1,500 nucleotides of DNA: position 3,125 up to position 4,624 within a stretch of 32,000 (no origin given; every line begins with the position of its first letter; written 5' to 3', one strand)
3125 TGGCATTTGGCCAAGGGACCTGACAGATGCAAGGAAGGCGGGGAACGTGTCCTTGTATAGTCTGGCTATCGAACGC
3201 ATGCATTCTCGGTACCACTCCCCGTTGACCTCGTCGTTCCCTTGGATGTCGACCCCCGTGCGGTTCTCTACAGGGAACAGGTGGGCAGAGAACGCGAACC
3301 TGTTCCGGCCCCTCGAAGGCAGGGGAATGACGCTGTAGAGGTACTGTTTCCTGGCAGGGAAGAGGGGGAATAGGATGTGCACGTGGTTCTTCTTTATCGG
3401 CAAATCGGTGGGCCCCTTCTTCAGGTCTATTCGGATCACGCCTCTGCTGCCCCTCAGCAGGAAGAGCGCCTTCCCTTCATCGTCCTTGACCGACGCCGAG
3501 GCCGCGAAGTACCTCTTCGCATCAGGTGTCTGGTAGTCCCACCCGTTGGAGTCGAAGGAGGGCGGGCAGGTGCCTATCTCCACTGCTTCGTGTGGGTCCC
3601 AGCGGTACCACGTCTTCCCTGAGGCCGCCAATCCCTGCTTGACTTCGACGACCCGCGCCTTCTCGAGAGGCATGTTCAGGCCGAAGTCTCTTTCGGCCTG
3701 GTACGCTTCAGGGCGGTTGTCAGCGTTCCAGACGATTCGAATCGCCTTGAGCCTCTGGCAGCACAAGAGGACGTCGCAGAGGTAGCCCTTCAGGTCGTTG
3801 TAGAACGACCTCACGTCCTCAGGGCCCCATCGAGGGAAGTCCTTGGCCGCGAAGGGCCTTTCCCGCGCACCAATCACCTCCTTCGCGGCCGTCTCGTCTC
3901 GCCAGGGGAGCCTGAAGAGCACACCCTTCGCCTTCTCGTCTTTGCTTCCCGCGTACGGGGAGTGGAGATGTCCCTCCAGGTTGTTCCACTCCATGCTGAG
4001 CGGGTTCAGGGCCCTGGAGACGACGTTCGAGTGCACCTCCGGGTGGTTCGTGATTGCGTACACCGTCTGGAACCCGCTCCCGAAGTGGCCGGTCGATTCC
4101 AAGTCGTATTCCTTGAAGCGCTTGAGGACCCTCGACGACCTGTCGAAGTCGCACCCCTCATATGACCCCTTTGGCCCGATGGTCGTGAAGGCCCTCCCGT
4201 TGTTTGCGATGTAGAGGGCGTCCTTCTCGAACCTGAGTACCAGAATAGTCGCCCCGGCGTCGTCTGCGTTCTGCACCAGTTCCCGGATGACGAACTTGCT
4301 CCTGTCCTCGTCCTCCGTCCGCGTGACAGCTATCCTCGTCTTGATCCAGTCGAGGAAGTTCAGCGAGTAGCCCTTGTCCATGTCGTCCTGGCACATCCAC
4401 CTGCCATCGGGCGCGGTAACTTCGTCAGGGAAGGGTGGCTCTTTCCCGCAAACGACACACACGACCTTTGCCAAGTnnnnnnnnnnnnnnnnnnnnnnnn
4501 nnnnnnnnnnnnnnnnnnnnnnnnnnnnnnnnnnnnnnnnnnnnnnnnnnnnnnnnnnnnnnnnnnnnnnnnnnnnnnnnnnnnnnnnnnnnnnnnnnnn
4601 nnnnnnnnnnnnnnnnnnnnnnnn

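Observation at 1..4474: A 1491-codon ORF that is missing from the ORF track: a giant sacsin-like GHKL ATPase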

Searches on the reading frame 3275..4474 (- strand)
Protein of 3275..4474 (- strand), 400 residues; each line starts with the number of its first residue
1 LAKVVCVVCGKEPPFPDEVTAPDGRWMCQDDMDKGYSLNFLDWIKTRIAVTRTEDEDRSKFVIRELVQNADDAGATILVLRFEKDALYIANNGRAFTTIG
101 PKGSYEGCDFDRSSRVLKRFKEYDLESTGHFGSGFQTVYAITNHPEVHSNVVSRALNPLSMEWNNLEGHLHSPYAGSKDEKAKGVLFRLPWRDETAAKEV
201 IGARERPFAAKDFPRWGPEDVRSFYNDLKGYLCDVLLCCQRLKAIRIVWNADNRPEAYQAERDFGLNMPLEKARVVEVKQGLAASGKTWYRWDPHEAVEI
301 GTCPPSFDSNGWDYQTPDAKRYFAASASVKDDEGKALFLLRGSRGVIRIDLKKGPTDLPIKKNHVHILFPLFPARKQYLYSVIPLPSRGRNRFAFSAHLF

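Call 91: search_solved_structures(query=window:3275-4474:-, max_evalue=0.01, show_alignments=1)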
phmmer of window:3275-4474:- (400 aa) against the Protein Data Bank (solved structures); distinct sequences matched with E-value up to 0.01: 3.
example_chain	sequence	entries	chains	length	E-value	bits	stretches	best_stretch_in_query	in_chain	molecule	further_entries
5v47_A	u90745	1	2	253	0.0011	21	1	62-154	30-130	Lizard sacsin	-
5v45_A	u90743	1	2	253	0.0069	18.4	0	62-152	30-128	Sacsin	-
5v44_A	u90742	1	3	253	0.007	18.4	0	62-152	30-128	Sacsin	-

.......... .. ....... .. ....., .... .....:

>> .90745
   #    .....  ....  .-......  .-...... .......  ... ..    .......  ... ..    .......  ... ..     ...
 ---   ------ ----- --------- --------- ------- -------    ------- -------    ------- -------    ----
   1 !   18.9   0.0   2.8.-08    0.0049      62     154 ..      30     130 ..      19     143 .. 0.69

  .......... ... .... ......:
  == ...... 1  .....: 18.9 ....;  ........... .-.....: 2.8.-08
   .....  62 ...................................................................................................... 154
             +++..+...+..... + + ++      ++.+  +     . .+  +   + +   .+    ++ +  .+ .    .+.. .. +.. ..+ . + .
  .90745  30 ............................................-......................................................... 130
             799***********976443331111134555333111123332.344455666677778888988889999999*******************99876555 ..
